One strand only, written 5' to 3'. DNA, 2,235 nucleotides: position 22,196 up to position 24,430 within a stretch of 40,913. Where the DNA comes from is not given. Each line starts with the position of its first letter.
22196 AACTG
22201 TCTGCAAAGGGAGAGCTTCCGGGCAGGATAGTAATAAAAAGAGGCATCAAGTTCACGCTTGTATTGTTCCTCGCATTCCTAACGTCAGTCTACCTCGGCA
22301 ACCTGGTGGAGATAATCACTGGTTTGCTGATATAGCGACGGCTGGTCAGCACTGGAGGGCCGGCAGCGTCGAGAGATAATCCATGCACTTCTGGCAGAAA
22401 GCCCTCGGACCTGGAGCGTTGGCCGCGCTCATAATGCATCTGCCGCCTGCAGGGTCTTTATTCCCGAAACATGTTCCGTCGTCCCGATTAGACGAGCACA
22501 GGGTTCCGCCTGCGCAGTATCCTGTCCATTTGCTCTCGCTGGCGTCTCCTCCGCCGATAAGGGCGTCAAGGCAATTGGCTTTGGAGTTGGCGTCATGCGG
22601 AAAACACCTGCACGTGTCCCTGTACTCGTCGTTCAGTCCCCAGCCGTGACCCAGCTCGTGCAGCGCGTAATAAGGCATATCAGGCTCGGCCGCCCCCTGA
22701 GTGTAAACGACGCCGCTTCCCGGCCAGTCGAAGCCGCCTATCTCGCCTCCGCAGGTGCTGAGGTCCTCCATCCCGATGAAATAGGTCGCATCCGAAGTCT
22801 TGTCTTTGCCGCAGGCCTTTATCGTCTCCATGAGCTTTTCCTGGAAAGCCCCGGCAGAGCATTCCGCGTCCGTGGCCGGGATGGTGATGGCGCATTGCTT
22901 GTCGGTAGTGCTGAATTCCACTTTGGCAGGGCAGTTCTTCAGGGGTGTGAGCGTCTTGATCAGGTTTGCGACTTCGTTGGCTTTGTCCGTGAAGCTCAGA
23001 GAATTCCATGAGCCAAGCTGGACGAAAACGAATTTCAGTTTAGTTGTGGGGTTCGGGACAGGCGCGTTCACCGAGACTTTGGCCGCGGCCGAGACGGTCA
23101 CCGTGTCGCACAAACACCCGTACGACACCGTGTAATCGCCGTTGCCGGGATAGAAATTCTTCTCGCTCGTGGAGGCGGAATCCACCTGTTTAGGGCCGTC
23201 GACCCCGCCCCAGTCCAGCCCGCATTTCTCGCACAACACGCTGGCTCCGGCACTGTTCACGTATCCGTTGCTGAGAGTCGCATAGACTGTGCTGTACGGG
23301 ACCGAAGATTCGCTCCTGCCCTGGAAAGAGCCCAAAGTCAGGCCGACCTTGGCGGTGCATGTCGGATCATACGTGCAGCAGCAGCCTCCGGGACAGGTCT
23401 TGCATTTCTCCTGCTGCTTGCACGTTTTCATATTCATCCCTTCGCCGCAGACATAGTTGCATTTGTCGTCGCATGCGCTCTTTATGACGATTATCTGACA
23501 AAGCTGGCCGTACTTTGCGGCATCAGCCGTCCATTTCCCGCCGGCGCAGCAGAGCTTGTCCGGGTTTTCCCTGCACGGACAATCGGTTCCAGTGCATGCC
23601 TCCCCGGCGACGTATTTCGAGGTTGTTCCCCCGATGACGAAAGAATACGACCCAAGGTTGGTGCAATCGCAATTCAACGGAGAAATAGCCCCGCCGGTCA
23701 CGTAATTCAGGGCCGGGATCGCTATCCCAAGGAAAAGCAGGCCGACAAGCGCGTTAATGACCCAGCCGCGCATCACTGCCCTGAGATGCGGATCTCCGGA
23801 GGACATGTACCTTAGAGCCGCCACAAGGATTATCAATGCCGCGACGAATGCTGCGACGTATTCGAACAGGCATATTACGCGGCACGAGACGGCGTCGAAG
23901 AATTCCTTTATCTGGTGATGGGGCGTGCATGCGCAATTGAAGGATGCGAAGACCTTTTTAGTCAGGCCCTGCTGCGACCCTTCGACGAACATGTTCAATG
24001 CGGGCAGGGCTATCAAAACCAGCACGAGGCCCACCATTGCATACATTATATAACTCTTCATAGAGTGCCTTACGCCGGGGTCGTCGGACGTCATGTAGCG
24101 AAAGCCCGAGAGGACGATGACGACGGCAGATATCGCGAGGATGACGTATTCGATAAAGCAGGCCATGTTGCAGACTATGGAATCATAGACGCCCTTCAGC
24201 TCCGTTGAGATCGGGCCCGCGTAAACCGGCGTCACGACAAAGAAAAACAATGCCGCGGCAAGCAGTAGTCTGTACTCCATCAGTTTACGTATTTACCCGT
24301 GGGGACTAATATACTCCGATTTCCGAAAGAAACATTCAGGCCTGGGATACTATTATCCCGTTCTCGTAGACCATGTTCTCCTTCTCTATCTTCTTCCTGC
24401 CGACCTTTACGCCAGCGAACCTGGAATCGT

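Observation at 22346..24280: Two tandem VirB2-like pilin hairpins are fused to a Cys-rich domain and a snapalysin-type metzincin motif, an apparently undescribed architecture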

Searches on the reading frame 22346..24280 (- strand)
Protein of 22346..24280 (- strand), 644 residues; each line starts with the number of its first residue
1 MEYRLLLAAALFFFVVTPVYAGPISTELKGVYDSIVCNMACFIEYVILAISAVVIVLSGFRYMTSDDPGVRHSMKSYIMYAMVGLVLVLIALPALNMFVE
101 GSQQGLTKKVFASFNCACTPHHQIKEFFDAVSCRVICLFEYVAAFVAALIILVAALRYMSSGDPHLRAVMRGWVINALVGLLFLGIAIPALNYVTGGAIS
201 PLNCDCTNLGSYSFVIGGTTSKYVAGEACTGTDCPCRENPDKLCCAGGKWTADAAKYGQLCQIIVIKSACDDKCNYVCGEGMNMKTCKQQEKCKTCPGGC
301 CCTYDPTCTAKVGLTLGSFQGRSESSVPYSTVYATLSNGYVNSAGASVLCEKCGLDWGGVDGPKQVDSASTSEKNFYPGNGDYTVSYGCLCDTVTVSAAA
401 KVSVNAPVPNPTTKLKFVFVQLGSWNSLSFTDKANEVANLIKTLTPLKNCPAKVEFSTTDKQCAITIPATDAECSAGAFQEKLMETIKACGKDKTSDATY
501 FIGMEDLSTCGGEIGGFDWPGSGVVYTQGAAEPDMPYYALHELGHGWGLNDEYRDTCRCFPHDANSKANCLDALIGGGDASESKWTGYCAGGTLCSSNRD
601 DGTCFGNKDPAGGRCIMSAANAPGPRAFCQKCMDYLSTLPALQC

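Call 4: search_protein_families(library=pfam, proteins=[window:22346-24280:-], max_evalue=1)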
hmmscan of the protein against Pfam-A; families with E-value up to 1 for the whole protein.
window:22346-24280:- (644 aa): 4 families
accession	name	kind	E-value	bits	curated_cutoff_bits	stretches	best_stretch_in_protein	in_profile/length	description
PF18895.5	T4SS_pilin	-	2.7e-09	37.4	26.6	2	44-91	17-64/71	Type IV secretion system pilin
PF04956.18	TrbC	-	1.3e-08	35.4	27.9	2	4-91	13-91/98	TrbC/VIRB2 pilin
PF13688.12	Reprolysin_5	-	0.00015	22.5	27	1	457-628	54-195/196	Metallo-peptidase family M12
PF03358.20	FMN_red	-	0.087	12.8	24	1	7-54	68-116/152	NADPH-dependent FMN reductase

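Call 5: search_protein_families(library=ncbifam, proteins=[window:22346-24280:-], max_evalue=1)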
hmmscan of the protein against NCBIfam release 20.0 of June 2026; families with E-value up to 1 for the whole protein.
window:22346-24280:- (644 aa): 4 families
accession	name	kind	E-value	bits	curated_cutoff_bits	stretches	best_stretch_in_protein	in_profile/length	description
NF045849.1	ICE_MMCAP2_0565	equivalog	3.8e-06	26.5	40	1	46-96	23-74/80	Mbov_0395 family pilin-like conjugal transfer protein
NF033233.1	twin_helix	hypoth_equivalog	0.14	12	49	0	142-163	5-26/58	twin transmembrane helix small protein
NF010395.0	PRK13823.1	subfamily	0.4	10.8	60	0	139-169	41-73/103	conjugal transfer protein TrbD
NF009255.0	PRK12612.1-3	equivalog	0.98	10.1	112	0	45-89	8-56/92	putative monovalent cation/H+ antiporter subunit F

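Call 10: find_homologous_proteins(query=window:22346-24280:-, max_evalue=0.001)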
Query window:22346-24280:- (644 aa): 1 proteins with E <= 0.001 among 8000 candidates.
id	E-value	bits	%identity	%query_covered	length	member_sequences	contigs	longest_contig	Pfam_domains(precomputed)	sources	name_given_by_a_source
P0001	0.0e+0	1507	100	100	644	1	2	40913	PF18895.6,PF04956.19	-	-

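Call 12: find_encoding_contigs(protein=window:22346-24280:-, flank=10000, max_places=6)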
Protein window:22346-24280:- (644 aa): 1 contig read that carries it; 1 place shown.
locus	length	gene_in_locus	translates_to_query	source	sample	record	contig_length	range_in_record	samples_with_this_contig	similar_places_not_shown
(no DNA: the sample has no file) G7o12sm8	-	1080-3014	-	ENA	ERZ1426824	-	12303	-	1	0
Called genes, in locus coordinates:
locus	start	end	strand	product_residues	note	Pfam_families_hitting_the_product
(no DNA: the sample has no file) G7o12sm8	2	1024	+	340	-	?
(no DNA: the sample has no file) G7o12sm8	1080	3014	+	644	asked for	PF04956:TrbC (weak), PF18895:T4SS_pilin (faint)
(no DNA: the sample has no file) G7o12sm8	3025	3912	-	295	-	PF01478:Peptidase_A24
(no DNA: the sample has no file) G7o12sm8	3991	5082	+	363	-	PF00702:Hydrolase (faint)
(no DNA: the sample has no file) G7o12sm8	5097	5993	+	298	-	PF00294:PfkB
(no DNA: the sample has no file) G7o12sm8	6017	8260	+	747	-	PF00082:Peptidase_S8, PF00431:CUB (weak), PF02225:PA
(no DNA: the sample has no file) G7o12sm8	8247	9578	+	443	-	PF20009:GEVED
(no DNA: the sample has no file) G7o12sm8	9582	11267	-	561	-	PF00083:Sugar_tr (weak), PF07690:MFS_1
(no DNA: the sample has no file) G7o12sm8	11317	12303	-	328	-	?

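Call 27: search_protein_representatives(protein=window:22346-24280:-)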
Query: 644 residues. Proteins with E-value up to 0.001 (for the whole library): 282; up to 1e-10: 78; up to 1e-30: 35. The best 150 are listed.
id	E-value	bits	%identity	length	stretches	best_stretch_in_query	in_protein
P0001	0.0e+00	1507.1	100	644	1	1-644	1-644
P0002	9.7e-88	311.8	60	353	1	1-221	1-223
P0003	1.1e-75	271.9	30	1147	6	6-191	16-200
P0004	6.9e-74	266.0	36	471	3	9-211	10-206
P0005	2.4e-69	251.0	35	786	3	34-214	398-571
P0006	3.1e-69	250.6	26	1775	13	21-194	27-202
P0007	1.6e-68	248.3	37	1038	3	8-211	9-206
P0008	3.8e-65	237.1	40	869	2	14-211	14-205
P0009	1.0e-60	222.5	28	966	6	25-208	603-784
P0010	2.7e-59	217.8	37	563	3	33-213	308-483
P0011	7.0e-58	213.1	27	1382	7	36-191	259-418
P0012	7.7e-54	199.7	34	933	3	34-210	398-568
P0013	2.9e-53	197.9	36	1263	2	407-644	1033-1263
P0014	1.8e-51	192.0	26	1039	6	38-208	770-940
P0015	3.4e-47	177.8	34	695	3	35-236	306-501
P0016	4.3e-46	174.2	39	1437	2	415-644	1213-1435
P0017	6.2e-46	173.6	28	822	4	7-194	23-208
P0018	3.0e-44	168.1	29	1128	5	37-204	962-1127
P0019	1.8e-43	165.5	45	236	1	5-220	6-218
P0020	5.0e-41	157.4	28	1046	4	18-205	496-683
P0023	4.7e-40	154.2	37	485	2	402-644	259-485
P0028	6.7e-39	150.4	43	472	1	411-644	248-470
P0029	3.1e-36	141.6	31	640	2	392-644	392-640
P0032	2.6e-33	131.9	43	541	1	413-644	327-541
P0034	1.4e-31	126.2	39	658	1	413-644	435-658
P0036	1.1e-30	123.3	37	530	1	390-644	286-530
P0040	1.5e-28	116.2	33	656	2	340-644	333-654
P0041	3.6e-28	114.9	40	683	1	411-644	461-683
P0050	3.3e-25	105.1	35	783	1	413-644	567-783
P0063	2.5e-15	72.5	42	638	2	223-282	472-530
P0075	2.5e-11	59.3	35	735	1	415-644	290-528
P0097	1.0e-08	50.7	41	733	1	24-119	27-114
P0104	2.2e-08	49.5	35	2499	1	408-644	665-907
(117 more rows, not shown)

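Call 51: list_cluster_members(proteins=[P0002, P0003, P0004, P0006, P0007, P0008, P0029, P0040, P0013, P0019])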
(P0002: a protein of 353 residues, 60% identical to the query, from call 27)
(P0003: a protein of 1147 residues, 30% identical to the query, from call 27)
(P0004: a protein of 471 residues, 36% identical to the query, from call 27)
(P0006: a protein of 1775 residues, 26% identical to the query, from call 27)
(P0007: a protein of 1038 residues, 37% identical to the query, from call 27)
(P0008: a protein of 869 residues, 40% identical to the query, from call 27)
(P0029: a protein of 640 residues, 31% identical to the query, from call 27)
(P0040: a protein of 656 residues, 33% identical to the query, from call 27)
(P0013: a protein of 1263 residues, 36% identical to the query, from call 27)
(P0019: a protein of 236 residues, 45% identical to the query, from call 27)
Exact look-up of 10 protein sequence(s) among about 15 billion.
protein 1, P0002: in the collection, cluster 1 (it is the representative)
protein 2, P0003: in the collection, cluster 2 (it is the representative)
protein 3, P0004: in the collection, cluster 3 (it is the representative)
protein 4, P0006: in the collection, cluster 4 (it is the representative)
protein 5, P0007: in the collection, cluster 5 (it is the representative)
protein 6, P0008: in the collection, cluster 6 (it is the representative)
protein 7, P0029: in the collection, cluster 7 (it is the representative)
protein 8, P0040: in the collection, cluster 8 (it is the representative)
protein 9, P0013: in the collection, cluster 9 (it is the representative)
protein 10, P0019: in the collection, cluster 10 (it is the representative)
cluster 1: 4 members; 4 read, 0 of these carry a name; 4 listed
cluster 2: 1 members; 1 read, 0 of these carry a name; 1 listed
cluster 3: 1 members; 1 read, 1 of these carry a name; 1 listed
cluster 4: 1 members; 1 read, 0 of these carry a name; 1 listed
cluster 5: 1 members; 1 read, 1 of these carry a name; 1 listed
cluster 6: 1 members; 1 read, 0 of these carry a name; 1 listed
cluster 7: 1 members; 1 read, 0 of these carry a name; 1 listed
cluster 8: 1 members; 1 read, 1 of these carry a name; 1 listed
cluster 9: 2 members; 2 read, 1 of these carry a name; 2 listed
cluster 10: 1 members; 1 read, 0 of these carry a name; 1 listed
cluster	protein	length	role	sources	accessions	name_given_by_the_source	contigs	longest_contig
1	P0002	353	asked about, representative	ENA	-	-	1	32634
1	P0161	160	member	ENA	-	-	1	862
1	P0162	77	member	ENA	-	-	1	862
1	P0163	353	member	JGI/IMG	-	-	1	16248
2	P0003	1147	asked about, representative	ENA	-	-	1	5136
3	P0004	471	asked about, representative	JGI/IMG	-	hypothetical protein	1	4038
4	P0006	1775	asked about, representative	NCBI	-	-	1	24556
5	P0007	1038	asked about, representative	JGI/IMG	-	hypothetical protein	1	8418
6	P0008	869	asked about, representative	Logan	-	-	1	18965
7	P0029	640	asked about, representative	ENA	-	-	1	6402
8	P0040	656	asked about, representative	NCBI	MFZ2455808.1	MAG: CARDB domain-containing protein [Candidatus Altiarchaeia archaeon]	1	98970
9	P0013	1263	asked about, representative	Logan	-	-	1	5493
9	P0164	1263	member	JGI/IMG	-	PKD repeat protein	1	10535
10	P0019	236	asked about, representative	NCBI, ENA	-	-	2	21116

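Call 79: search_protein_families(library=pfam, alignment_id=A7, max_evalue=0.001)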
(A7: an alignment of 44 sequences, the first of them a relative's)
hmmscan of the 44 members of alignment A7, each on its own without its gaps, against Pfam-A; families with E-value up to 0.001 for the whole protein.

A. member 1, P0001 (644 aa): 3 families
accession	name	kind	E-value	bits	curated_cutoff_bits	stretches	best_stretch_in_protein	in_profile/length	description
PF18895.5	T4SS_pilin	-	2.7e-09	37.4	26.6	1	44-91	17-64/71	Type IV secretion system pilin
PF04956.18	TrbC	-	1.3e-08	35.4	27.9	1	4-91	13-91/98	TrbC/VIRB2 pilin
PF13688.12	Reprolysin_5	-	0.00015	22.5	27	0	457-628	54-195/196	Metallo-peptidase family M12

B. families by the number of members that match (of 44 scanned): 17 families
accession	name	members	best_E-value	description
PF18895.5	T4SS_pilin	44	3.2e-50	Type IV secretion system pilin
PF04956.18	TrbC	29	1.5e-16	TrbC/VIRB2 pilin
PF07705.17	CARDB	5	7.2e-13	CARDB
PF22352.2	K319L-like_PKD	3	1e-17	K319L-like, PKD domain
PF18911.6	PKD_4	2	1.1e-33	PKD domain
PF00801.26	PKD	2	2.9e-23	PKD domain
PF00963.24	Cohesin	1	2.4e-16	Cohesin domain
PF05048.19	NosD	1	3.3e-12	Periplasmic copper-binding protein (NosD)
PF13229.12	Beta_helix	1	3.3e-09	Right handed beta helix region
PF00795.27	CN_hydrolase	1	6.9e-06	Carbon-nitrogen hydrolase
PF18981.6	InlK_D3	1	3.7e-05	Internalin K domain (D3/D4)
PF04306.18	DUF456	1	0.00012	Protein of unknown function (DUF456)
PF13688.12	Reprolysin_5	1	0.00015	Metallo-peptidase family M12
PF01456.22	Mucin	1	0.00025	Mucin-like glycoprotein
PF24357.1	TMD0_ABC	1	0.00039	ABC transporter TMD0 domain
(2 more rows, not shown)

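Call 82: list_cluster_members(proteins=[P0016, P0023, P0028, P0032, P0034, P0036, P0041, P0050, P0104, P0075])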
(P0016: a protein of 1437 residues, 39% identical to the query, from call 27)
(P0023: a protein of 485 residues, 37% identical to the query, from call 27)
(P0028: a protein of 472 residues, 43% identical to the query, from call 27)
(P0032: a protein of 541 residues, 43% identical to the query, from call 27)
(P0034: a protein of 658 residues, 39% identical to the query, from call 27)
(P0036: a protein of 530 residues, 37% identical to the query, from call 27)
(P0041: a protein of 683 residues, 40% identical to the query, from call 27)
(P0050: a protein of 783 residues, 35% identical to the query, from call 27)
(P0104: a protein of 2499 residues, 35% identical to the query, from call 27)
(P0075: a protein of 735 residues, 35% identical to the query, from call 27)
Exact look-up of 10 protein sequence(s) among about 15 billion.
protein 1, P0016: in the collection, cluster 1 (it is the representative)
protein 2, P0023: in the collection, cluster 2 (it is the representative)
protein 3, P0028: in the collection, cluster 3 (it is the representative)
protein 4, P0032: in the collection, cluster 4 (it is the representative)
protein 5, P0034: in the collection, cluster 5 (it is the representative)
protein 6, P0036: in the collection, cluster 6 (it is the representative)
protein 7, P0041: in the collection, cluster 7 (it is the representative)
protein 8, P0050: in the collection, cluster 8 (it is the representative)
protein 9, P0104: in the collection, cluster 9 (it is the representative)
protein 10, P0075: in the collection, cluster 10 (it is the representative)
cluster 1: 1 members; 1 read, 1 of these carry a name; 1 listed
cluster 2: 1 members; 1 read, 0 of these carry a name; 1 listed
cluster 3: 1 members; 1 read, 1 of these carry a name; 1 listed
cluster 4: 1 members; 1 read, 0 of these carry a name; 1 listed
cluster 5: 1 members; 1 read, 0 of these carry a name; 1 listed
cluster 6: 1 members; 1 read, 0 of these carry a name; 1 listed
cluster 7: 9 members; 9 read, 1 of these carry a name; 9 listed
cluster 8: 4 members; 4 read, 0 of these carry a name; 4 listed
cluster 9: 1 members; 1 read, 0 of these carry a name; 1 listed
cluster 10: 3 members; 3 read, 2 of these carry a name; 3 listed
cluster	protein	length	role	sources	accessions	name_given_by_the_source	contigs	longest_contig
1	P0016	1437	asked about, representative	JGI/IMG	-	PKD repeat protein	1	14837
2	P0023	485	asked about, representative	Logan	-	-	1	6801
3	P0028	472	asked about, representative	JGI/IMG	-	hypothetical protein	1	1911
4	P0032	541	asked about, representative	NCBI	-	-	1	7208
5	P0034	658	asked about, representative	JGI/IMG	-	-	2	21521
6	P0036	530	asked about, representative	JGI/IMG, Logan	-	-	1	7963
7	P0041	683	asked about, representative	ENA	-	-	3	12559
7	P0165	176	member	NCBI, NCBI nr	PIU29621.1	hypothetical protein COT07_05000 [Candidatus Woesearchaeota archaeon ... | MAG: hypothetical protein COT07_05000 [Candidatus Woesearchaeota archaeon ...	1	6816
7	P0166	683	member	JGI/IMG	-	-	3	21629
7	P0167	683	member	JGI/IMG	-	-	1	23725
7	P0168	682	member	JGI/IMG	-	-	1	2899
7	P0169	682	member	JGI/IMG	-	-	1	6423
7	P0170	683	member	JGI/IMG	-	-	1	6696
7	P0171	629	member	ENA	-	-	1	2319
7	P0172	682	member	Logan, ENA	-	-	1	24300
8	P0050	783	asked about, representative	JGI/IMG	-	-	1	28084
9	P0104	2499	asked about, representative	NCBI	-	-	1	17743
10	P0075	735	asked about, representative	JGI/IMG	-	hypothetical protein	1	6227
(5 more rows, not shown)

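Call 83: list_cluster_members(proteins=[P0005, P0009, P0011, P0012, P0014, P0017, P0018, P0020, P0063, P0097])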
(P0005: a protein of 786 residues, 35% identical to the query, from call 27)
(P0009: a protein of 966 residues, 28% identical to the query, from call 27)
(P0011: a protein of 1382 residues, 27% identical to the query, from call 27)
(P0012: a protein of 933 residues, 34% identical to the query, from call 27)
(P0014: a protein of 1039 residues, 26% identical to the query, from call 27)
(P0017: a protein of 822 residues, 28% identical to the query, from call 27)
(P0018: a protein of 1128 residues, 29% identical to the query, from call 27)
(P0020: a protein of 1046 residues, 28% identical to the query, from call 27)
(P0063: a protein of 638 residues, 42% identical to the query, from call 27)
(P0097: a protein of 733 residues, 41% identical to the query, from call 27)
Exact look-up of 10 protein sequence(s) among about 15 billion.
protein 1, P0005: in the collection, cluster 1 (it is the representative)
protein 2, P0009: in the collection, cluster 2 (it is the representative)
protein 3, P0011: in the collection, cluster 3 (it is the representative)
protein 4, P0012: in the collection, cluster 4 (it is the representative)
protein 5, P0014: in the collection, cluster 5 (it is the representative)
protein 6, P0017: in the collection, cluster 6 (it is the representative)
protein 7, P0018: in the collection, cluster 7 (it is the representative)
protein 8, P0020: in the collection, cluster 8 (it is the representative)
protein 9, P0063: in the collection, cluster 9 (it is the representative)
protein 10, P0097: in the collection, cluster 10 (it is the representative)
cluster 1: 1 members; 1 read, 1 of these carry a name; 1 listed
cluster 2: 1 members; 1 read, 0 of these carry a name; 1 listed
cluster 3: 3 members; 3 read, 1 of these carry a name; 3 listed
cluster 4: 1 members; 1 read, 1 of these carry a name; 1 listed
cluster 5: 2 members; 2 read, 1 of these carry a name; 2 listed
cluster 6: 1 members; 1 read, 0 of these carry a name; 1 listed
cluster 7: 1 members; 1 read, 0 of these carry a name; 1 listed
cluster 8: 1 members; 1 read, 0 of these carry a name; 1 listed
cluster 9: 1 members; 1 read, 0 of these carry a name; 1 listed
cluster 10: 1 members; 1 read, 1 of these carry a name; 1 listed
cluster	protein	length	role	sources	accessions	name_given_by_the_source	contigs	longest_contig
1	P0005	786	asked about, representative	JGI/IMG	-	hypothetical protein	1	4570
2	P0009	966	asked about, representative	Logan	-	-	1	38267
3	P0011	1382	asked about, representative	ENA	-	-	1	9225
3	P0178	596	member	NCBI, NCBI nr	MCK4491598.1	MAG: hypothetical protein KAU03_03175, partial [Candidatus Altiarchaeales archaeon] | hypothetical protein [Candidatus Altiarchaeales archaeon]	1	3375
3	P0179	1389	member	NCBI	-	-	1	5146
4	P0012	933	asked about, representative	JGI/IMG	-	hypothetical protein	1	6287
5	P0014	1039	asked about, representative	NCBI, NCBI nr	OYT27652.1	MAG: hypothetical protein B6U97_00630 [Candidatus Altiarchaeales archaeon ex4484_96]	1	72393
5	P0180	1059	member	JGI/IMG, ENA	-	-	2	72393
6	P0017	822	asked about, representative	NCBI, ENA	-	-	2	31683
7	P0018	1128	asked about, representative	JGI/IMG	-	-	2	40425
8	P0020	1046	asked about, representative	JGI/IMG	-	-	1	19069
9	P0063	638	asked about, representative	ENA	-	-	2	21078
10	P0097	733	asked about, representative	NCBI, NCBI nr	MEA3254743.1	MAG: pilin [Candidatus Altiarchaeota archaeon] | pilin [Candidatus Altiarchaeota archaeon]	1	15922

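Call 84: find_encoding_contigs(protein=P0014, flank=10000, max_places=3)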
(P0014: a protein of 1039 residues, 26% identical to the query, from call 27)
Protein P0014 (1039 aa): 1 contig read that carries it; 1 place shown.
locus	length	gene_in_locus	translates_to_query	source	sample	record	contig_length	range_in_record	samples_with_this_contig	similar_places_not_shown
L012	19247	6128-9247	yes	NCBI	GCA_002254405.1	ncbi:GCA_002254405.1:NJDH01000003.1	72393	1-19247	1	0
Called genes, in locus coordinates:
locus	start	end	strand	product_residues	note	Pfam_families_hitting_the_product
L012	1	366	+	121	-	?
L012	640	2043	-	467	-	PF25596:CPSase_L_D1, PF02222:ATP-grasp, PF02786:CPSase_L_D2, PF07478:Dala_Dala_lig_C, PF02787:CPSase_L_D3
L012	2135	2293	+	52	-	-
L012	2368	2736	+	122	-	PF01336:tRNA_anti-codon (weak)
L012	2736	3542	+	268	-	PF01930:Cas_Cas4 (weak)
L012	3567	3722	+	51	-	PF00832:Ribosomal_L39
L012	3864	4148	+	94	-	-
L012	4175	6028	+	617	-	PF04956:TrbC (faint), PF18895:T4SS_pilin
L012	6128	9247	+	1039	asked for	PF18895:T4SS_pilin (weak), PF04956:TrbC (weak), PF18895:T4SS_pilin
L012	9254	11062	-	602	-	PF00361:Proton_antipo_M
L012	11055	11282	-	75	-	-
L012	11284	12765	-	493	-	PF00361:Proton_antipo_M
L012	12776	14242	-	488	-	PF10125:NADHdeh_related (weak), PF00361:Proton_antipo_M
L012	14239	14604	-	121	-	PF00420:Oxidored_q2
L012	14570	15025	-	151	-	PF04039:MnhB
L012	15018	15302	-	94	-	PF20501:MbhE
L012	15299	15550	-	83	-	PF13244:MbhD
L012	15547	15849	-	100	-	PF03334:PhaG_MnhG_YufB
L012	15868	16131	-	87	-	PF04066:MrpF_PhaF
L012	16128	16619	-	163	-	PF01899:MNHE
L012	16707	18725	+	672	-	PF01496:V_ATPase_I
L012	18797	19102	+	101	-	PF00137:ATP-synt_C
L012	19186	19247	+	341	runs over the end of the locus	PF01992:vATP-synt_AC39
